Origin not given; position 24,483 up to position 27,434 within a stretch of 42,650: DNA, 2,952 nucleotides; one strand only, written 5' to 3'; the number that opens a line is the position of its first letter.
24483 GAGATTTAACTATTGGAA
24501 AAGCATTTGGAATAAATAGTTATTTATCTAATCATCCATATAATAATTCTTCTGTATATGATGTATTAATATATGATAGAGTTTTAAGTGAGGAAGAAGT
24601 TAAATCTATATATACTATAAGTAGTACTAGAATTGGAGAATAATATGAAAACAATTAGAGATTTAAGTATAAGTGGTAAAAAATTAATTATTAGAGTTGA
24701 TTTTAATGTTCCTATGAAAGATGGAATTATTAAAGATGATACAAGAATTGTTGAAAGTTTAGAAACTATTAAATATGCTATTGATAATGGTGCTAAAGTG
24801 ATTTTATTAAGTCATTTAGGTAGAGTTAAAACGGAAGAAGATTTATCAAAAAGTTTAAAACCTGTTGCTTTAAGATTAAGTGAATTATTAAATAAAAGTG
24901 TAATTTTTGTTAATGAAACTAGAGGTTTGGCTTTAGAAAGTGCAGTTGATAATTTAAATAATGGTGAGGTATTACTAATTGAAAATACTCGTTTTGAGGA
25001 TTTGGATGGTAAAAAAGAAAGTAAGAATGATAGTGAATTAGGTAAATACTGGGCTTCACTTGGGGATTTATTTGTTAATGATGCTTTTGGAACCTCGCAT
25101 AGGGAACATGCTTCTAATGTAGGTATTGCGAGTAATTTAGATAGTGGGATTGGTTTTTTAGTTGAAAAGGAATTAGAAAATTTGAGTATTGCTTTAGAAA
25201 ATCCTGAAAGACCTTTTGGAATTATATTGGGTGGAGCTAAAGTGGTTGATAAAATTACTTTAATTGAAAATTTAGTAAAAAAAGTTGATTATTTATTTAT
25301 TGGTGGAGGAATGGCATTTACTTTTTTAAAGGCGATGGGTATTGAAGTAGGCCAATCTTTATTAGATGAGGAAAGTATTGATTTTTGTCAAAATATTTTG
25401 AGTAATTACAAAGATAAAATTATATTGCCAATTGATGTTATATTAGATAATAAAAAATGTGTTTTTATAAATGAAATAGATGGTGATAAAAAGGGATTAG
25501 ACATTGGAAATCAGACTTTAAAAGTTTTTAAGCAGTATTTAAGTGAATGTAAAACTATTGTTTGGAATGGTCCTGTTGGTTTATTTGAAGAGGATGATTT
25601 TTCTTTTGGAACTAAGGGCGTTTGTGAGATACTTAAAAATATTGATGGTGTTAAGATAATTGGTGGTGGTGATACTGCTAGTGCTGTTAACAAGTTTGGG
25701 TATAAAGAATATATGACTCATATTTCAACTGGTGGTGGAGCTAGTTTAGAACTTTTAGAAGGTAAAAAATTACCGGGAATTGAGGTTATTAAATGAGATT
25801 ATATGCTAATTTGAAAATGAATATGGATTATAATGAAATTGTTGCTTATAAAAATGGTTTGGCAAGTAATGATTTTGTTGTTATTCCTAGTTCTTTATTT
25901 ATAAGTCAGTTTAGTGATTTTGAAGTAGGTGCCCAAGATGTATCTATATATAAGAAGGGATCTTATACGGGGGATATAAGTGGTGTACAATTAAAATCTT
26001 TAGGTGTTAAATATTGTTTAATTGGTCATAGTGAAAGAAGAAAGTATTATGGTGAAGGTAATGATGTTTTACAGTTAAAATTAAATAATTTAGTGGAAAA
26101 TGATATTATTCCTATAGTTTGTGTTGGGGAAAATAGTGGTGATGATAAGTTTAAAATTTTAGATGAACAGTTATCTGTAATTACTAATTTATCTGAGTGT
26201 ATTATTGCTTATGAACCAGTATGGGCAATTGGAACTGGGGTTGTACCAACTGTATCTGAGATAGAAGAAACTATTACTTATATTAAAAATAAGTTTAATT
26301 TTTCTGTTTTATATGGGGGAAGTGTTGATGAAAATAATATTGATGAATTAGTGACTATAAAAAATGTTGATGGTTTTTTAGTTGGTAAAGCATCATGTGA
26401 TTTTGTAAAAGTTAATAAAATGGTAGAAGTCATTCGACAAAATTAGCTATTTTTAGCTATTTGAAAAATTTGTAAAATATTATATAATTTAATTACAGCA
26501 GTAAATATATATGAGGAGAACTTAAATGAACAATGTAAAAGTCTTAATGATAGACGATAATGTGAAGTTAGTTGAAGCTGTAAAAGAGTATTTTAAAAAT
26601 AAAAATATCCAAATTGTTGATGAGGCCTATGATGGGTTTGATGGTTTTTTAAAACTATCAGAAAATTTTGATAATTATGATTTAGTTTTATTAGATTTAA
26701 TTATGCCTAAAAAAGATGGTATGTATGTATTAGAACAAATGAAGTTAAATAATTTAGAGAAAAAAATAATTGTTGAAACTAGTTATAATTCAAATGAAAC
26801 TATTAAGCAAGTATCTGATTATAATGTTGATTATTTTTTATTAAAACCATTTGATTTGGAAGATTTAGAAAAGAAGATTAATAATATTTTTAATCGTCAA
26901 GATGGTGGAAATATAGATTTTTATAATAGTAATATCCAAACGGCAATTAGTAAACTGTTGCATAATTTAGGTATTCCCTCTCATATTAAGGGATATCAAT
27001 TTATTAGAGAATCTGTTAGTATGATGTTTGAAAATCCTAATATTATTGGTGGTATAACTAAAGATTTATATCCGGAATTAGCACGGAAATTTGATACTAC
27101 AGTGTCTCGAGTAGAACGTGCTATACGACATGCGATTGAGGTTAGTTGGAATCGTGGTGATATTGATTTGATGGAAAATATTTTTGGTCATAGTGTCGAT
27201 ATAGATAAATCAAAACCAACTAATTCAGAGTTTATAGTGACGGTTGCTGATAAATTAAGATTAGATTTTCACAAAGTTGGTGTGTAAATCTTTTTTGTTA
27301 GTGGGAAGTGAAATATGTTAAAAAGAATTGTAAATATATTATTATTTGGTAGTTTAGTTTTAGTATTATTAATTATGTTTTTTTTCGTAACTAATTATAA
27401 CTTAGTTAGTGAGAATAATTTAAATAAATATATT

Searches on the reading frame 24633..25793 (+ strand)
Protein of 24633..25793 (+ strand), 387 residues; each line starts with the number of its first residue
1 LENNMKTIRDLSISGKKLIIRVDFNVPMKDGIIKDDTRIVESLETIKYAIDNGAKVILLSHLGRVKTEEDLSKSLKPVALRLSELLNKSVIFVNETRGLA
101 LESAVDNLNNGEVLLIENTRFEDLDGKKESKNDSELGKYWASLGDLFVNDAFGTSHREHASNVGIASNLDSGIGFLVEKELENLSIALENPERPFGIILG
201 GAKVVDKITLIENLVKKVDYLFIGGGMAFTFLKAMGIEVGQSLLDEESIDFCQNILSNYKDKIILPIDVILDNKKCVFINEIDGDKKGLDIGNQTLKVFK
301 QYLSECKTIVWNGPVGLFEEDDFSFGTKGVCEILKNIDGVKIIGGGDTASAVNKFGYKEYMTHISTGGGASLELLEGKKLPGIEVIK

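Call 60: search_protein_families(library=pfam, proteins=[window:24633-25793:+], max_evalue=0.00001)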
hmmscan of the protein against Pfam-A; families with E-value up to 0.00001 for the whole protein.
window:24633-25793:+ (387 aa): 1 family
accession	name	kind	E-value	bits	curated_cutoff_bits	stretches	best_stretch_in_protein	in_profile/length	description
PF00162.24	PGK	-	4.9e-141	470.6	27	1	8-378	1-379/379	Phosphoglycerate kinase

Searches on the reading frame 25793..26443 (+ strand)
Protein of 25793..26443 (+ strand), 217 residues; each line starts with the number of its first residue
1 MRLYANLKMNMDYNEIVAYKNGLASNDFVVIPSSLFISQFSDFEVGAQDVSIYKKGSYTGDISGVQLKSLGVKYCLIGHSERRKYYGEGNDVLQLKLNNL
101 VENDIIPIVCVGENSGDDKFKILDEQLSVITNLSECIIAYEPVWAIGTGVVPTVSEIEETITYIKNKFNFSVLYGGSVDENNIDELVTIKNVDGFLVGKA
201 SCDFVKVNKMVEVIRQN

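Call 60: search_protein_families(library=pfam, proteins=[window:25793-26443:+], max_evalue=0.00001)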
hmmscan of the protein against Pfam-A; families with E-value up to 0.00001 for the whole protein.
window:25793-26443:+ (217 aa): 1 family
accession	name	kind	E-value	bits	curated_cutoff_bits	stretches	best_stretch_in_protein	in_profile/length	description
PF00121.24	TIM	-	2.9e-56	191.2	20.1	1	4-212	4-243/245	Triosephosphate isomerase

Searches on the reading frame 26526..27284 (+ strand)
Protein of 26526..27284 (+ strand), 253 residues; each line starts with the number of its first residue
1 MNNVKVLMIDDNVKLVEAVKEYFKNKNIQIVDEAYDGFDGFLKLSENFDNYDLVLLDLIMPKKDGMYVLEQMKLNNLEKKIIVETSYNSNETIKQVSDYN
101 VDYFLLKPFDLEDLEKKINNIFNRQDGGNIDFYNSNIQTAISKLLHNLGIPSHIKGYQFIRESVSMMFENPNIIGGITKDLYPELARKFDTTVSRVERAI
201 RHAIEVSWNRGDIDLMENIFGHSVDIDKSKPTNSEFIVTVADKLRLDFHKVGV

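Call 60: search_protein_families(library=pfam, proteins=[window:26526-27284:+], max_evalue=0.00001)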
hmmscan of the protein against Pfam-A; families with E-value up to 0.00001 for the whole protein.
window:26526-27284:+ (253 aa): 2 families
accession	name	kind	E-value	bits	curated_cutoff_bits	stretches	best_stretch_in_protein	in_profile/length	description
PF08769.17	Spo0A_C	-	6.4e-40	135.8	25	1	141-244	1-104/104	Sporulation initiation factor Spo0A C terminal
PF00072.30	Response_reg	-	1.3e-20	74.1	30.2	1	6-118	1-110/111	Response regulator receiver domain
